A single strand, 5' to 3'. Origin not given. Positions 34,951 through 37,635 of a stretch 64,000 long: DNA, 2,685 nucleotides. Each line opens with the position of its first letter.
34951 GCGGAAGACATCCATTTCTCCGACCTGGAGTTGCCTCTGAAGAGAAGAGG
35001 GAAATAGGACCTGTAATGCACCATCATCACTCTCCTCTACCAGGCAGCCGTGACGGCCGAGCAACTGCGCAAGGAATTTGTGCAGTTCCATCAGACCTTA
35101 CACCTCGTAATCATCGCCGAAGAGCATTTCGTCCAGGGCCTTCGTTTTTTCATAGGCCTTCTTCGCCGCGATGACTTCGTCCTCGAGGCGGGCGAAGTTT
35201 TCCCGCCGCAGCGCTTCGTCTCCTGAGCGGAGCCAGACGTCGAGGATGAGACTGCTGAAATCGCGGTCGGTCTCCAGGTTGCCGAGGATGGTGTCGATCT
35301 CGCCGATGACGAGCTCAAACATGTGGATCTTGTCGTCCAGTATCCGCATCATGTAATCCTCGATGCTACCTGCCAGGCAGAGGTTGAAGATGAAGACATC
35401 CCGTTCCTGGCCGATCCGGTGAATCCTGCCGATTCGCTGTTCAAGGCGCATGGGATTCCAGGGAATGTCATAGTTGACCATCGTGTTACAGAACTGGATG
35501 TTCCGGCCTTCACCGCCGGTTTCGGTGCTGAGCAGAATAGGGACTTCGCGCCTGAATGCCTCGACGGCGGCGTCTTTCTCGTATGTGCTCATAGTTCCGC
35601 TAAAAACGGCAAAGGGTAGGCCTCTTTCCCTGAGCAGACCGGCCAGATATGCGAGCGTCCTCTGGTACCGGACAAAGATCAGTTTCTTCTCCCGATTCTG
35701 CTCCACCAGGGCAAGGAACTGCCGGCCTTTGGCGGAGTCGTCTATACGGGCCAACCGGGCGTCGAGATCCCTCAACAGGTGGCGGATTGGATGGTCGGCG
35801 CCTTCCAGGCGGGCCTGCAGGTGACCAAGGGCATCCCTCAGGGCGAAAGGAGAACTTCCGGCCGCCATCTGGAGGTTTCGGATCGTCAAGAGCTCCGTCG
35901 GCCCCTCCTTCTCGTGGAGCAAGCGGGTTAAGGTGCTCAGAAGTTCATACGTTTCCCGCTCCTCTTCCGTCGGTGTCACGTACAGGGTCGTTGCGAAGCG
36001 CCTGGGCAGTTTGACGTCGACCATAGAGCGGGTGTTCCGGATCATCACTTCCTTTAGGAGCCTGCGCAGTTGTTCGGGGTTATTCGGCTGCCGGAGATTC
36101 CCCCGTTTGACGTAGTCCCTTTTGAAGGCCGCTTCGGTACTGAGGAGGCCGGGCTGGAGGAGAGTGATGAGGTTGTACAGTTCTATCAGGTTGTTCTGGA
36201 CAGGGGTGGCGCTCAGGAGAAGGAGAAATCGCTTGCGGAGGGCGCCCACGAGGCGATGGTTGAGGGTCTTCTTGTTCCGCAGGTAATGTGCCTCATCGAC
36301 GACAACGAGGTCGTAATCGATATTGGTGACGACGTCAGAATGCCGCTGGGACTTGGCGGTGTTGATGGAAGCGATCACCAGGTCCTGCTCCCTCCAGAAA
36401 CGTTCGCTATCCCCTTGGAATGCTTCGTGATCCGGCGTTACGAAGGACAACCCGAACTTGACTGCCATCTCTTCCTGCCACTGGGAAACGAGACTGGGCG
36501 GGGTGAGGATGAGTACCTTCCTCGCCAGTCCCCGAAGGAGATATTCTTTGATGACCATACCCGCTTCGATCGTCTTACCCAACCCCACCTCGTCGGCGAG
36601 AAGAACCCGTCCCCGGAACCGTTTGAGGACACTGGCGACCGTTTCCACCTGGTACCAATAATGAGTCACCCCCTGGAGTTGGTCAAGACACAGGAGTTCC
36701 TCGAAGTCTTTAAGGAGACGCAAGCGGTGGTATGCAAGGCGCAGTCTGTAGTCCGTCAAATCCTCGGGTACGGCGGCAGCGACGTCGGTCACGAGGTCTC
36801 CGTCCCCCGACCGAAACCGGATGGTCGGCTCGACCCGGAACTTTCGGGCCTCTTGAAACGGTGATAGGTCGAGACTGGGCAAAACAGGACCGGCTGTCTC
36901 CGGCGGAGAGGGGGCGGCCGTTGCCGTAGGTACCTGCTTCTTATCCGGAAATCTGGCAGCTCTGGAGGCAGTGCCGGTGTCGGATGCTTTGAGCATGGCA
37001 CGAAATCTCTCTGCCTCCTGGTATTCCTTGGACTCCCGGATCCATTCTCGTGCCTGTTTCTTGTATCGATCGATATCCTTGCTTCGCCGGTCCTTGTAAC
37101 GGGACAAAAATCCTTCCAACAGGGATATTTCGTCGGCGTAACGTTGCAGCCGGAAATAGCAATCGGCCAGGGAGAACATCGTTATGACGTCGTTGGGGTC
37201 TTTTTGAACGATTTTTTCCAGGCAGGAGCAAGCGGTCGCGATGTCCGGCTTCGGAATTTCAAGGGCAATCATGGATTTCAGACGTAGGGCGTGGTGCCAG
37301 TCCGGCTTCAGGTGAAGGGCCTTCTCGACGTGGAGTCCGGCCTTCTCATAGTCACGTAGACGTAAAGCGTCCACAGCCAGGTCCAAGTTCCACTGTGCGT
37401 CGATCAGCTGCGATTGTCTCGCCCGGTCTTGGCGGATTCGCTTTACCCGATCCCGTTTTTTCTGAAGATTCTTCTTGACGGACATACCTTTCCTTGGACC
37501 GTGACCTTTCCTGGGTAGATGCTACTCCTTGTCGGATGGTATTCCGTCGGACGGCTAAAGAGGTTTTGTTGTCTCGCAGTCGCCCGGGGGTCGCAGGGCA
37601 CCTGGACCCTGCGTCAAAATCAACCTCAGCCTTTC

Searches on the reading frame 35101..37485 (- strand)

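Call 65: search_protein_families(library=pfam, proteins=[window:35101-37485:-], max_evalue=0.00001)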
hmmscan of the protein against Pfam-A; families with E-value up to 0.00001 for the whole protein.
window:35101-37485:- (795 aa): 4 families
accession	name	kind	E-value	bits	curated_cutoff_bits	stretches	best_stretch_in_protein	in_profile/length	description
PF00176.29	SNF2-rel_dom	-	1.4e-37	129.8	24.9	1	278-515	1-251/290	SNF2-related domain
PF00271.37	Helicase_C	-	5.6e-23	81.7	23.5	1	592-692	8-110/110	Helicase conserved C-terminal domain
PF04851.21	ResIII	-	6e-14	52.7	22.5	1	278-429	7-163/164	Type III restriction enzyme, res subunit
PF00270.35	DEAD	-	2e-07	31.3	26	1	279-431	4-162/167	DEAD/DEAH box helicase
